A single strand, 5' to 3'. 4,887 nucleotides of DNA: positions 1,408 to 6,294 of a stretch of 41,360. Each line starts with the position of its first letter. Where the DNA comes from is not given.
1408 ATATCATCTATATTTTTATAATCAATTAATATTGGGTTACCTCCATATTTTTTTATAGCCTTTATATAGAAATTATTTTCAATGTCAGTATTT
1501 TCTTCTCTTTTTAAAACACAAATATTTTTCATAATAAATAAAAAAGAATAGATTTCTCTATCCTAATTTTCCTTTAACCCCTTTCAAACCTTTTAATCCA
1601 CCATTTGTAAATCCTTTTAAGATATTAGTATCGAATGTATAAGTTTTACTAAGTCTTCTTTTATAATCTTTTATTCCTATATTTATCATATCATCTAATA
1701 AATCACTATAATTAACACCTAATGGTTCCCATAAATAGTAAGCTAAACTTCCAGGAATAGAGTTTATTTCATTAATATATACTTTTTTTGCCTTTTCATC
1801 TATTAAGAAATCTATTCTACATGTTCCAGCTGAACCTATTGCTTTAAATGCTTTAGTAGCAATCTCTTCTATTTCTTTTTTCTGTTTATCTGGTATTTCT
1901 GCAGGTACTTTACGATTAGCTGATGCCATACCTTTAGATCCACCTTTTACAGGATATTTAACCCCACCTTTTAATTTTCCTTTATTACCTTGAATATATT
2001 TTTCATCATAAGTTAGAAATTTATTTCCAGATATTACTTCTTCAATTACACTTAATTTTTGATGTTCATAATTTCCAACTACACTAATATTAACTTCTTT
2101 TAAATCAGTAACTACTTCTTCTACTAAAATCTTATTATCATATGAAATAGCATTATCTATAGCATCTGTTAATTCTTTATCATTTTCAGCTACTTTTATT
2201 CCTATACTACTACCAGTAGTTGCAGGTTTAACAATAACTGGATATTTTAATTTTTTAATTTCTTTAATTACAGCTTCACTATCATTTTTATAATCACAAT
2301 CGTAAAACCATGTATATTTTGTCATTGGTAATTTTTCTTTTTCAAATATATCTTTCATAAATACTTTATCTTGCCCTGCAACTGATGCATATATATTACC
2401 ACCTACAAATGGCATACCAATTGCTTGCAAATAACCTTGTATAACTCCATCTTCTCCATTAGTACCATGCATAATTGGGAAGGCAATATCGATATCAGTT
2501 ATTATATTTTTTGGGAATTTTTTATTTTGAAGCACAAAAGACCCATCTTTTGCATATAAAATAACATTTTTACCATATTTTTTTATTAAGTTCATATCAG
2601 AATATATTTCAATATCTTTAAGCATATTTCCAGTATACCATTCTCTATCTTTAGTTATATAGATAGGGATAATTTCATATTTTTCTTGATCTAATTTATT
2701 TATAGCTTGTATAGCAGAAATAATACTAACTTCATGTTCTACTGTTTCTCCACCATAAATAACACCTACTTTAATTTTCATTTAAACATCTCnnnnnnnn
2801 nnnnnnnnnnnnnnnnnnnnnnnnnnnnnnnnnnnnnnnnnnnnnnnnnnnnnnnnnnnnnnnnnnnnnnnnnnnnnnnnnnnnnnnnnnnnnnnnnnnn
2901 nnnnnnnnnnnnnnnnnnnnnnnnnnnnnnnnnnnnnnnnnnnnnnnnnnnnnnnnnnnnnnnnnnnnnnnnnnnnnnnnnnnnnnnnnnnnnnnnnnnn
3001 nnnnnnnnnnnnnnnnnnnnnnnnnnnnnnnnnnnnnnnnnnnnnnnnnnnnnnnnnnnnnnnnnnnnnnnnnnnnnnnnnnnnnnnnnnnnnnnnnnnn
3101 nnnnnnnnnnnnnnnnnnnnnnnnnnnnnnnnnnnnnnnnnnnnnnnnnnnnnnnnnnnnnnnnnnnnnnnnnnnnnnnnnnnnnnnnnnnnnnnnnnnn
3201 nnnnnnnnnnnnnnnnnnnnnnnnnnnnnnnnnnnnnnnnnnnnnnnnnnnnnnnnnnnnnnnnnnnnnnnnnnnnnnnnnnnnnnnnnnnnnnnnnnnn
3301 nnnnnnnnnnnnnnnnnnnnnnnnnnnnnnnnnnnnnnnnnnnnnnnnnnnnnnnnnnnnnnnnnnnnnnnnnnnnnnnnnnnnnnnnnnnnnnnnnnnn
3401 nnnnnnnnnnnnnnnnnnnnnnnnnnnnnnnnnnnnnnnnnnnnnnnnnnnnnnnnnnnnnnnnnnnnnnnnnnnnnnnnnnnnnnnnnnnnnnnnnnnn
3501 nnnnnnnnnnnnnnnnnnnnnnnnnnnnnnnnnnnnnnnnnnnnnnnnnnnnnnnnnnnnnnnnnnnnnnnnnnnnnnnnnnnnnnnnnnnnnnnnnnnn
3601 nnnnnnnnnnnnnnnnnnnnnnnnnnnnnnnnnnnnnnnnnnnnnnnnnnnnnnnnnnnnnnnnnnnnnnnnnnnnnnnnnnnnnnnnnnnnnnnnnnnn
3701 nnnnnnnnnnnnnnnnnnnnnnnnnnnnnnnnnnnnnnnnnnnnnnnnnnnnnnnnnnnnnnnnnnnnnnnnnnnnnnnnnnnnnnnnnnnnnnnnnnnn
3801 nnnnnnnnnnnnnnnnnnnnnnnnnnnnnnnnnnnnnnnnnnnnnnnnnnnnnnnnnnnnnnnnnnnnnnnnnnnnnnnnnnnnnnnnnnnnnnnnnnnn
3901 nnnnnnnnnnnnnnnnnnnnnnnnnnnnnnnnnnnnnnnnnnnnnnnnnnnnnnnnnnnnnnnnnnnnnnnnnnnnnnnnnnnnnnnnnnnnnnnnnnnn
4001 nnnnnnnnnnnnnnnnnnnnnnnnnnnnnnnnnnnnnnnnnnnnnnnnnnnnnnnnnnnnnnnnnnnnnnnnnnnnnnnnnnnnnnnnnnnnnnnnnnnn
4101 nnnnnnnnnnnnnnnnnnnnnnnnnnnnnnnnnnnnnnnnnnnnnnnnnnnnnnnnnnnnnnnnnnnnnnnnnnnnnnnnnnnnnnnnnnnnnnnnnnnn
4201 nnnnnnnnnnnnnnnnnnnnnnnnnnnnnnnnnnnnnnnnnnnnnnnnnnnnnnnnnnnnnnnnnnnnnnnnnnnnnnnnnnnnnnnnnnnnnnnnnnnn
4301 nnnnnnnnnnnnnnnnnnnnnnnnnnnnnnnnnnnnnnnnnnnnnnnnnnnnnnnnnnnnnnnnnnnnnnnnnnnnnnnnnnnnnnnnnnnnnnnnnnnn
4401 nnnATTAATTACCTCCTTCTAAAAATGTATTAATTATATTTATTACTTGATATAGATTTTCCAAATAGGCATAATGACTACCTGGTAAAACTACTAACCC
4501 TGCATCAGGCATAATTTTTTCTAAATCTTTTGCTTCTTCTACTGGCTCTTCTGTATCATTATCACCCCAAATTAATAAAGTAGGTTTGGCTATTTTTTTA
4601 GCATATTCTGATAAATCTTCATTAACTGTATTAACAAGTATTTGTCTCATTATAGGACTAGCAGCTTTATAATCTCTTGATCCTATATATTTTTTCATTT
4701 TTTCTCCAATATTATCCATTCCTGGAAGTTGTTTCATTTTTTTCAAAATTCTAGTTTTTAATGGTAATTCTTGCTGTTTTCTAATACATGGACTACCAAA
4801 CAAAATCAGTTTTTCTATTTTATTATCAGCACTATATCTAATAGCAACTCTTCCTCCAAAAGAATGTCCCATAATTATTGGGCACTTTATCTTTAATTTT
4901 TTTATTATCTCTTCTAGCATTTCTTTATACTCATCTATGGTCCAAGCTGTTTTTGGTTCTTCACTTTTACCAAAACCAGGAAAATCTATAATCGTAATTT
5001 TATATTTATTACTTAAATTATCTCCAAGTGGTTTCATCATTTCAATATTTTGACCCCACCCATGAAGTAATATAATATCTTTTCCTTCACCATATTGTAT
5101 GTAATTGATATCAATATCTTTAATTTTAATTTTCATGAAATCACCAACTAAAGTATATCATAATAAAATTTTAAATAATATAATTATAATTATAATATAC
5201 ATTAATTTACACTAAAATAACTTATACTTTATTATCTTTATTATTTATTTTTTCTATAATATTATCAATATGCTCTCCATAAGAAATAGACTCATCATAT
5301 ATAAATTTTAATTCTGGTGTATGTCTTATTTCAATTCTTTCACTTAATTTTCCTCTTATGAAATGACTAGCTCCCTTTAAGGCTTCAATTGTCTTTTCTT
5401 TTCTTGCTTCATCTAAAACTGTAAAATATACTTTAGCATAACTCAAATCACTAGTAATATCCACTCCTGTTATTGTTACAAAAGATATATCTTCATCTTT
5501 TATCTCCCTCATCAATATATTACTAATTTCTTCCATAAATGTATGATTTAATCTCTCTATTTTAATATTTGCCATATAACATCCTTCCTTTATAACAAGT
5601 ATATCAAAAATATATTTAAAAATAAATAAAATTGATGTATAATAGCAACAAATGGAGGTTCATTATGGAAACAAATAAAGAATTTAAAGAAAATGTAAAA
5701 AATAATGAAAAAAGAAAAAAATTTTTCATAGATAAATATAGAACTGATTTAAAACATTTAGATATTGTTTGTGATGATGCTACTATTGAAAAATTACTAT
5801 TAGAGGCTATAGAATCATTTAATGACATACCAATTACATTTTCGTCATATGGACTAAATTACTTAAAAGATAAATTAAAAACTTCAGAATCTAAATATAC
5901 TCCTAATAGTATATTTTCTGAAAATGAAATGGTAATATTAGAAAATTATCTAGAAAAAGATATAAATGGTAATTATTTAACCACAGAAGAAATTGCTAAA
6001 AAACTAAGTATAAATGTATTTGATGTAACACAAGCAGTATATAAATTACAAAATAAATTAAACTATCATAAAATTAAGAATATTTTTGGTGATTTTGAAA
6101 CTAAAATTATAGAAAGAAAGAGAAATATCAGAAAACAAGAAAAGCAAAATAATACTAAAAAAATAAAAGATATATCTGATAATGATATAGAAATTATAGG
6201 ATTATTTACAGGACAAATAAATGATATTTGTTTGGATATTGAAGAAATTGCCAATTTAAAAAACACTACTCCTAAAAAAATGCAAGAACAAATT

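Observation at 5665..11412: Giant protein built from ~21 tandem sigma-70-region-4-like HTH modules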

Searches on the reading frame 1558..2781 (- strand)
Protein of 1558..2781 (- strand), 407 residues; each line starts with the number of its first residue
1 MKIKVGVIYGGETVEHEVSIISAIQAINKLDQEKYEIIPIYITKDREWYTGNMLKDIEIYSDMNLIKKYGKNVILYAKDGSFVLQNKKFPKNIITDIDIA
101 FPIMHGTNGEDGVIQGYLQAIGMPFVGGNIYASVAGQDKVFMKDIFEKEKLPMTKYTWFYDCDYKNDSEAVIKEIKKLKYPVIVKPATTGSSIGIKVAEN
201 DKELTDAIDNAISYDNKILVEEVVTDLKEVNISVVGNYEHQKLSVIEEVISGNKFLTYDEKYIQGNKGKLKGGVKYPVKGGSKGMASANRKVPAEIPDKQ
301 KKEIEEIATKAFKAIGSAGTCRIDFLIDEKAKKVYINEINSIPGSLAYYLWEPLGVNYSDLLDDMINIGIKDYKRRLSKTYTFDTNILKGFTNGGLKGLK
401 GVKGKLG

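Call 7: search_protein_families(library=pfam, proteins=[window:1558-2781:-], max_evalue=0.001)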
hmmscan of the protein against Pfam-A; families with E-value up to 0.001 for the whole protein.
window:1558-2781:- (407 aa): 8 families
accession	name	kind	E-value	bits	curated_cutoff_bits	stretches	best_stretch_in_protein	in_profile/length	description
PF07478.18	Dala_Dala_lig_C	-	1.8e-47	161.9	24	2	146-270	2-124/204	D-ala D-ala ligase C-terminus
PF01820.27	Dala_Dala_lig_N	-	1.6e-32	113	34.6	1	4-127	1-120/121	D-ala D-ala ligase N-terminus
PF02786.22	CPSase_L_D2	-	1.9e-16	60.7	19.8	2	165-241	24-106/211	Carbamoyl-phosphate synthase L chain, ATP binding domain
PF02222.28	ATP-grasp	-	5.8e-11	42.8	27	1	147-238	4-90/179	ATP-grasp domain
PF02655.19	ATP-grasp_3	-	1.9e-08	35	23.2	1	138-341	3-155/160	ATP-grasp domain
PF08443.16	RimK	-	6.7e-07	29.5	21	1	163-234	25-94/188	RimK-like ATP-grasp domain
PF01071.24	GARS_A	-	2.7e-05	24.5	27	1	138-236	2-101/194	Phosphoribosylglycinamide synthetase, ATP-grasp (A) domain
PF13535.11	ATP-grasp_4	-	6.5e-05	23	27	1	179-256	2-67/160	ATP-grasp domain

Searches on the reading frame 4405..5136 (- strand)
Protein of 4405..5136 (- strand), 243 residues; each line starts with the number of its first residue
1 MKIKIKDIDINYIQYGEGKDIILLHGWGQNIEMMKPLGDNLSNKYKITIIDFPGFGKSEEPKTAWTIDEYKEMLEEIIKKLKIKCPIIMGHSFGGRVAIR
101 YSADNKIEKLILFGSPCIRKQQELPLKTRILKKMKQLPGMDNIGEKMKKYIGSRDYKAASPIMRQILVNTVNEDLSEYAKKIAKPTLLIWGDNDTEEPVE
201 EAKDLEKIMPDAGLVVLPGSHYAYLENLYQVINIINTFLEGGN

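Call 7: search_protein_families(library=pfam, proteins=[window:4405-5136:-], max_evalue=0.001)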
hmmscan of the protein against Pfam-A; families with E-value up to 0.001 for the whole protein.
window:4405-5136:- (243 aa): 8 families
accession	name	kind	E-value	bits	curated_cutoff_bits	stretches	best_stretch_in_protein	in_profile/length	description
PF00561.26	Abhydrolase_1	-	7.8e-25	88.4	25.8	2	21-115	3-102/245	alpha/beta hydrolase fold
PF12146.15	Hydrolase_4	-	6.4e-13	49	27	1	21-209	7-217/239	Serine aminopeptidase, S33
PF12697.13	Abhydrolase_6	-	7e-13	50.2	26.3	1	21-225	1-208/217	Alpha/beta hydrolase family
PF20408.4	Abhydrolase_11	-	1.9e-07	31.5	27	1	20-135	4-127/193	Alpha/beta hydrolase domain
PF12695.13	Abhydrolase_5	-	5e-05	23.6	27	0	74-115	46-89/164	Alpha/beta hydrolase family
PF06342.18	DUF1057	-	5.8e-05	22.7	21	1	45-208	63-235/297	Alpha/beta hydrolase of unknown function (DUF1057)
PF03096.20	Ndr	-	0.00085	18.6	23.3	0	63-180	78-203/283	Ndr family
PF00975.26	Thioesterase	-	0.00089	20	26.4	0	23-238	5-225/226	Thioesterase domain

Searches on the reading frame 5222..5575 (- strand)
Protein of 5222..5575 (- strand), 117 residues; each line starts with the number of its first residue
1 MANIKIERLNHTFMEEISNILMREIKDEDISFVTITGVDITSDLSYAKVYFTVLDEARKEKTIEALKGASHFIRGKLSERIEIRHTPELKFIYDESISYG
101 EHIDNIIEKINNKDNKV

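Call 7: search_protein_families(library=pfam, proteins=[window:5222-5575:-], max_evalue=0.001)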
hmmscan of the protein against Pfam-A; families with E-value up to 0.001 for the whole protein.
window:5222-5575:- (117 aa): 1 family
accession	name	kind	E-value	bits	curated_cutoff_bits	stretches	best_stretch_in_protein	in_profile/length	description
PF02033.23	RBFA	-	1.3e-34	119.1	34.7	1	6-107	2-105/105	Ribosome-binding factor A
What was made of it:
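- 5222..5575 (-): rbfA, the divergent neighbour. This is conserved context, not part of the protein. Pfam RBFA at 1.3e-34 (call 7).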

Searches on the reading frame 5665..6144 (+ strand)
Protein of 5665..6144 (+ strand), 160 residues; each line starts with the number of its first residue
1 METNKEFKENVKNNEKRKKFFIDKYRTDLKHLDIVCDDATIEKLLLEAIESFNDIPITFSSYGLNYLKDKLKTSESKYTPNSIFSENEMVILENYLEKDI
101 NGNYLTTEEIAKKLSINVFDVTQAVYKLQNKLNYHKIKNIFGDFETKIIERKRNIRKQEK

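Call 45: search_solved_structures(query=A5, max_evalue=10, show_alignments=4)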
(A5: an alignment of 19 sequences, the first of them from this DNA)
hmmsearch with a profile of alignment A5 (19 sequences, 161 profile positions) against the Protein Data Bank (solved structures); distinct sequences matched with E-value up to 10: 35.
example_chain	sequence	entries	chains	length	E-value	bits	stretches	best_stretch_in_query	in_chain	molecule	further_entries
9okb_K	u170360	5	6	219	0.0025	21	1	67-138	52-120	bmCENP-K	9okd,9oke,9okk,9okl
4l9j_A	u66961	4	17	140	0.0066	19.6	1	61-132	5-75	MepR | MarR family regulatory protein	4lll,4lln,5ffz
4l9n_A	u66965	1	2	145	0.0071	19.5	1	62-132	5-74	MepR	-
3eco_A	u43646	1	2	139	0.0074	19.4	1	62-132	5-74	MepR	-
5f6f_A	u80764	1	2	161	0.011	18.9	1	58-132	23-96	MarR family regulatory protein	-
5fb2_A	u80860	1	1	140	0.013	18.6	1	62-132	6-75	MarR family regulatory protein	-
4l9t_A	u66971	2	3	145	0.018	18.2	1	62-132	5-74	MepR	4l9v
4ld5_A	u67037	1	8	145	0.034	17.2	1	62-132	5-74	MepR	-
1qgp_A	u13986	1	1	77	0.084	16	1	81-134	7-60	PROTEIN (DOUBLE STRANDED RNA ADENOSINE DEAMINASE)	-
3v7r_A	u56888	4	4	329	0.11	15.6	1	98-130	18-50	Biotin ligase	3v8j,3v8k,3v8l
1puf_B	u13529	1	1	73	0.17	15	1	84-125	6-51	Pre-B-cell leukemia transcription factor-1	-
3v7c_A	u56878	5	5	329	0.17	15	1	98-130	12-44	Biotin ligase | Bifunctional ligase/repressor BirA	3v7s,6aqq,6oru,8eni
6ndl_A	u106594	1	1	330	0.17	14.9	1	98-130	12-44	Biotin Protein Ligase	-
4dq2_A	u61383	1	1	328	0.18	14.9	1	98-130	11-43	Biotin-[acetyl-CoA-carboxylase] ligase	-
4ha8_A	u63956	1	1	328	0.19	14.8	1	98-130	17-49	Biotin-[acetyl-CoA-carboxylase] ligase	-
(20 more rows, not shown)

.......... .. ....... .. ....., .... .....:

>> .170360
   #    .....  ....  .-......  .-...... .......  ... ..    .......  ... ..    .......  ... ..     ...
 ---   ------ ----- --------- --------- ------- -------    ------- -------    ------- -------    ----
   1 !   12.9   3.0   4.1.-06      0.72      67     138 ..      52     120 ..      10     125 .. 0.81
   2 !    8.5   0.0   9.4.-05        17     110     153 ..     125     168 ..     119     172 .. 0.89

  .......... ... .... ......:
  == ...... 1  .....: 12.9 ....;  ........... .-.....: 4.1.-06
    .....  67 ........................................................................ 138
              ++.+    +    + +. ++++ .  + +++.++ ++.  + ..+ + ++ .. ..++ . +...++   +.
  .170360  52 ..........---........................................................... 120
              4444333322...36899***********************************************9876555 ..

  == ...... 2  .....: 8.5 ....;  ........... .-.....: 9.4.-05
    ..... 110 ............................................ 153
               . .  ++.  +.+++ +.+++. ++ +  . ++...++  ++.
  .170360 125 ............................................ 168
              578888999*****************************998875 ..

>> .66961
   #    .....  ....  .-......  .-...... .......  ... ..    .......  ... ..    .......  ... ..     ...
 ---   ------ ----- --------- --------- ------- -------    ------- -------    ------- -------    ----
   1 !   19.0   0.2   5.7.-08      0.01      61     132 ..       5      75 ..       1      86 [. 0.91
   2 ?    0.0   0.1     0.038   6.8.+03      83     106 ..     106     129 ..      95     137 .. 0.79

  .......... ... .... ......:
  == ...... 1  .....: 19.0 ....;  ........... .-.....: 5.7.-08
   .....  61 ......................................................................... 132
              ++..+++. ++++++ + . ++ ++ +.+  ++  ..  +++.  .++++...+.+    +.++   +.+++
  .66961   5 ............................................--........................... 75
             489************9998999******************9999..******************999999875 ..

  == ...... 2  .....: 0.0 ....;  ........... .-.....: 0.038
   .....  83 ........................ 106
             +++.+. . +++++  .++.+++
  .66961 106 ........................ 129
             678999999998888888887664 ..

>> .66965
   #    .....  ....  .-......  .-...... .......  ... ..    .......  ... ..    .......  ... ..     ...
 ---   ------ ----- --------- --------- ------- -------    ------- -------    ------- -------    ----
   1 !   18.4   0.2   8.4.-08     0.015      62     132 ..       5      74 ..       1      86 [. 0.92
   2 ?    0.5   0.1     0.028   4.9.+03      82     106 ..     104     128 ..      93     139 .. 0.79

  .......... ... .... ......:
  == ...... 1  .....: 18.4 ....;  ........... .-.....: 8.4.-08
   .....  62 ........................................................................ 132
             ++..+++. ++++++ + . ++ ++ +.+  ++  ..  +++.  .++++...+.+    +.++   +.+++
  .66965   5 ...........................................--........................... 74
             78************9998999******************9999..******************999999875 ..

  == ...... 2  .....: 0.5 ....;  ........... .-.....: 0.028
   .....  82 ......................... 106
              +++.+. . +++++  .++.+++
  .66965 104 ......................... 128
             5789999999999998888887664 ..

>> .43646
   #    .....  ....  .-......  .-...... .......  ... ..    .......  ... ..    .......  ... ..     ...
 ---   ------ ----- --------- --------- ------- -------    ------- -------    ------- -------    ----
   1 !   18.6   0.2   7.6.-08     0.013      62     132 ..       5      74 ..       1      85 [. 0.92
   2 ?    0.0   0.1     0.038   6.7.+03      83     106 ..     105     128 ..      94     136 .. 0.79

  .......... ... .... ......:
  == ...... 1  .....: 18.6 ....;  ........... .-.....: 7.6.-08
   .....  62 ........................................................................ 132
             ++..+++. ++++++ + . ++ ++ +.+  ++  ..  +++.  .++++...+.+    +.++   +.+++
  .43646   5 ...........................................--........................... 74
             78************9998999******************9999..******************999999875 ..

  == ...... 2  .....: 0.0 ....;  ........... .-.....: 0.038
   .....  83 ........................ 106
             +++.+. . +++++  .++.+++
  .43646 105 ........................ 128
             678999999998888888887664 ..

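Call 46: search_protein_families(library=pfam, alignment_id=A5, max_evalue=1)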
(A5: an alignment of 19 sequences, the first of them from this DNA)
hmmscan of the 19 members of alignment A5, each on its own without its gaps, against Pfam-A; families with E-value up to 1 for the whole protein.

A. member 1, seq(160 aa): 3 families
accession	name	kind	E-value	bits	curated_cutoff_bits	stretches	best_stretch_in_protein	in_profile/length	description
PF21984.2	DnaD_N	-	0.00098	19.7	27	1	85-131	15-62/101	DnaD N-terminal domain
PF08784.17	RPA_C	-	0.058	14.6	22.6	1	83-130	48-95/106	Replication protein A C terminal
PF00715.22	IL2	-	0.37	11.2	26.2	1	17-99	55-136/145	Interleukin 2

B. families by the number of members that match (of 19 scanned): 63 families (the first 25 are shown)
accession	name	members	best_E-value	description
PF21984.2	DnaD_N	3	0.00098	DnaD N-terminal domain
PF08279.18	HTH_11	3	0.0011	HTH domain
PF07870.16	DUF1657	3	0.0048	Protein of unknown function (DUF1657)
PF08281.18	Sigma70_r4_2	3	0.09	Sigma-70, region 4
PF01325.25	Fe_dep_repress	2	9.9e-05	Iron dependent repressor, N-terminal DNA binding domain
PF13412.12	HTH_24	2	0.00088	Winged helix-turn-helix DNA-binding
PF03477.21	ATP-cone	2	0.0038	ATP cone domain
PF08535.16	KorB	2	0.033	KorB domain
PF09682.15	Phage_holin_6_1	2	0.045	Bacteriophage holin of superfamily 6 (Holin_LLH)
PF04967.18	HTH_10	2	0.052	HTH DNA binding domain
PF04539.22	Sigma70_r3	2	0.061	Sigma-70 region 3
PF08280.17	HTH_Mga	1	0.0048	M protein trans-acting positive regulator (MGA) HTH domain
PF23349.2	BBS7_hp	1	0.01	BBS7 hairpin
PF02186.21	TFIIE_beta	1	0.011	TFIIE beta subunit core domain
PF08349.16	DUF1722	1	0.015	Protein of unknown function (DUF1722)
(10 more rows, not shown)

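Call 47: find_homologous_proteins(query=A5, max_evalue=0.001)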
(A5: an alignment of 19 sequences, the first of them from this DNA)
Query A5 (19 sequences) (160 aa, profile of the alignment): 1 proteins with E <= 0.001 among 4454 candidates.
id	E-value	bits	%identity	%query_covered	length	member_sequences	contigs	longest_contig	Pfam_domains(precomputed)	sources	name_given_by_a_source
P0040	1.7e-34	137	31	65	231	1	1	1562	-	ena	-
